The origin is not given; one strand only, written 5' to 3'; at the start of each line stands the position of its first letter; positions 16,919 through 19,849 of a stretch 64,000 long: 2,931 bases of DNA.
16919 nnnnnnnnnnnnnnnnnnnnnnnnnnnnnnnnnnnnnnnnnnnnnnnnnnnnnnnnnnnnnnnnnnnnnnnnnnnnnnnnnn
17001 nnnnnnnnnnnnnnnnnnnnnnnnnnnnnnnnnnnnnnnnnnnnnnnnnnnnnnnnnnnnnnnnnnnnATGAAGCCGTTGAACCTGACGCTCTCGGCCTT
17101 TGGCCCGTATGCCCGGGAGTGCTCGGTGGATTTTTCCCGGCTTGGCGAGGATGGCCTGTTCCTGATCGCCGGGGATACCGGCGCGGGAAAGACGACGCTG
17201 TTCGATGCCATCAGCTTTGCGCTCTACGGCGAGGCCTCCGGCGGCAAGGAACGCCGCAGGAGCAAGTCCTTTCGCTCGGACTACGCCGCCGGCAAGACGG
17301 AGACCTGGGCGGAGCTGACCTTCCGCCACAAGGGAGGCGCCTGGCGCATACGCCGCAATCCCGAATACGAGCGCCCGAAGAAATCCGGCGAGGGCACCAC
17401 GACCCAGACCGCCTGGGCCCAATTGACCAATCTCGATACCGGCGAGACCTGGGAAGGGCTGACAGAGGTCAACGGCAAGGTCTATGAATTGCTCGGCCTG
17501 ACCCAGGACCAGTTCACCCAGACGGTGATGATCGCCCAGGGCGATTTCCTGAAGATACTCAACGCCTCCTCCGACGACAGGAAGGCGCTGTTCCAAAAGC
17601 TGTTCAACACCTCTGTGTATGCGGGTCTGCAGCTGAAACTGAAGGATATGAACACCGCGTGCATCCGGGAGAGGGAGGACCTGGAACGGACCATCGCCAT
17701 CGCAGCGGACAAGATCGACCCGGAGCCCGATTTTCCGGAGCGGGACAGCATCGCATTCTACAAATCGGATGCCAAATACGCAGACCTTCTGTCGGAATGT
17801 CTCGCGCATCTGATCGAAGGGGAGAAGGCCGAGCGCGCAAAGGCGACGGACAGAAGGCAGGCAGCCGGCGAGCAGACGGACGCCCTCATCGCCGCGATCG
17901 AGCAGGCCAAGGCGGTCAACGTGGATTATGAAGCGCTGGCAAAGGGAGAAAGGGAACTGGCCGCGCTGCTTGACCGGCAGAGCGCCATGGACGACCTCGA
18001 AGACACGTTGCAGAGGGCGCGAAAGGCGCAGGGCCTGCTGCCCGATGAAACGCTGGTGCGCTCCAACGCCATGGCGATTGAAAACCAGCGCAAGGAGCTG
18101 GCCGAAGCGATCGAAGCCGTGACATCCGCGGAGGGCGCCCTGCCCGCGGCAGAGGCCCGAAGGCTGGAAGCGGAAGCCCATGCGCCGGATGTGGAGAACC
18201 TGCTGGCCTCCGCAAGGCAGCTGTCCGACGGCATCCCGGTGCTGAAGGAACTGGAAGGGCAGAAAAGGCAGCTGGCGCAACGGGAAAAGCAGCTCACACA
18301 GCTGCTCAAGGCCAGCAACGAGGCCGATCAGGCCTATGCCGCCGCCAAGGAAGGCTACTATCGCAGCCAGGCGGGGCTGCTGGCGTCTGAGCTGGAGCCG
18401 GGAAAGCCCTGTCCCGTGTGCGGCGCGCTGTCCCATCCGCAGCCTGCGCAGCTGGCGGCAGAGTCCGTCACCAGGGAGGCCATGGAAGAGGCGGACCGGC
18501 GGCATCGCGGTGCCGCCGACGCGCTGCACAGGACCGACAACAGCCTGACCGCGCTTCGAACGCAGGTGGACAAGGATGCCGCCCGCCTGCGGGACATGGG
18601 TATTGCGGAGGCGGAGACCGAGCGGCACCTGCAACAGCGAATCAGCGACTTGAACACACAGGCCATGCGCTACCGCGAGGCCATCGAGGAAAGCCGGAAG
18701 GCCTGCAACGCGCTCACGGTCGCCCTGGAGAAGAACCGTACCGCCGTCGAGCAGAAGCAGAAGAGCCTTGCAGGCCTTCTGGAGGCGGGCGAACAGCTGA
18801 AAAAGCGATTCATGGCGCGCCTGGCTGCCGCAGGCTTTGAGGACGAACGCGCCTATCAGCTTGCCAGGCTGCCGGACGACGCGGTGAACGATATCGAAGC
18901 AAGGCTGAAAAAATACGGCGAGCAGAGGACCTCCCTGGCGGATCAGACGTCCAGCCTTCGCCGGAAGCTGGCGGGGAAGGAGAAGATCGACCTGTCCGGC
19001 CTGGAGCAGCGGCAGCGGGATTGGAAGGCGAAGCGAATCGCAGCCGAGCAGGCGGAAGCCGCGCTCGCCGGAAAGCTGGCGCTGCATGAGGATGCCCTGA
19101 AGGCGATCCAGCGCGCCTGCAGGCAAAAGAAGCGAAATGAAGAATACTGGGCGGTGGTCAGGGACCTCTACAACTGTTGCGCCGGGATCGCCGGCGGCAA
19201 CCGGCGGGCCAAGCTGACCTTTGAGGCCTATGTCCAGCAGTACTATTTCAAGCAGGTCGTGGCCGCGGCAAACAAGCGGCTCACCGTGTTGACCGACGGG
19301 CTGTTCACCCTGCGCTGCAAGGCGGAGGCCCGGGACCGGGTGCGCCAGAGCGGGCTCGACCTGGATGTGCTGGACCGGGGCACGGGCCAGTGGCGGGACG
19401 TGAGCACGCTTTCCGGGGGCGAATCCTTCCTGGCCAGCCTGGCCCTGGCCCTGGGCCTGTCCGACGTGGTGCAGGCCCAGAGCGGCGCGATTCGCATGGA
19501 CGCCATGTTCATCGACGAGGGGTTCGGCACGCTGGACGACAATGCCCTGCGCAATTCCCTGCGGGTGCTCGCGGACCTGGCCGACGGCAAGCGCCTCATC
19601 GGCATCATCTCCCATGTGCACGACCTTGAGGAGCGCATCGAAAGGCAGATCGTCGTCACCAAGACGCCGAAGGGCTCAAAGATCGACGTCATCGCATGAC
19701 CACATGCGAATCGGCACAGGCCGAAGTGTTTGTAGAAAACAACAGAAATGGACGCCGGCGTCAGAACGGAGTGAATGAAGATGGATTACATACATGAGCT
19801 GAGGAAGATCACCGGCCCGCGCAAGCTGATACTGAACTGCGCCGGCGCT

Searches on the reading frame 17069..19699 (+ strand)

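Call 10: search_protein_families(library=pfam, proteins=[window:17069-19699:+], max_evalue=0.1)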
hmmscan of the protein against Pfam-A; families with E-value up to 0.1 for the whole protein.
window:17069-19699:+ (876 aa): 8 families
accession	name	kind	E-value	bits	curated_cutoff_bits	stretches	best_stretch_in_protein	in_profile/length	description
PF13476.12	AAA_23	-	8.6e-25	89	27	1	6-199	2-177/201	AAA domain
PF13558.12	SbcC_Walker_B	-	6.8e-11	42.7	27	1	764-835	13-89/90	SbcC/RAD50-like, Walker B motif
PF02463.25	SMC_N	-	1.3e-07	31.8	40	2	226-868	42-216/220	RecF/RecN/SMC N terminal domain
PF13514.12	AAA_27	-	2.6e-06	27.6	22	1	1-110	1-100/206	AAA domain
PF13555.12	AAA_29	-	3.5e-06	27.1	27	1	26-55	20-49/61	P-loop containing region of AAA domain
PF00005.33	ABC_tran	-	0.0087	17.1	25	0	30-51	13-34/137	ABC transporter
PF13304.12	AAA_21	-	0.0096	16.4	27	1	32-69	3-43/304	AAA domain, putative AbiEii toxin, Type IV TA system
PF10828.13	DUF2570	-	0.014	15.9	26.6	1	524-585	24-85/108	Protein of unknown function (DUF2570)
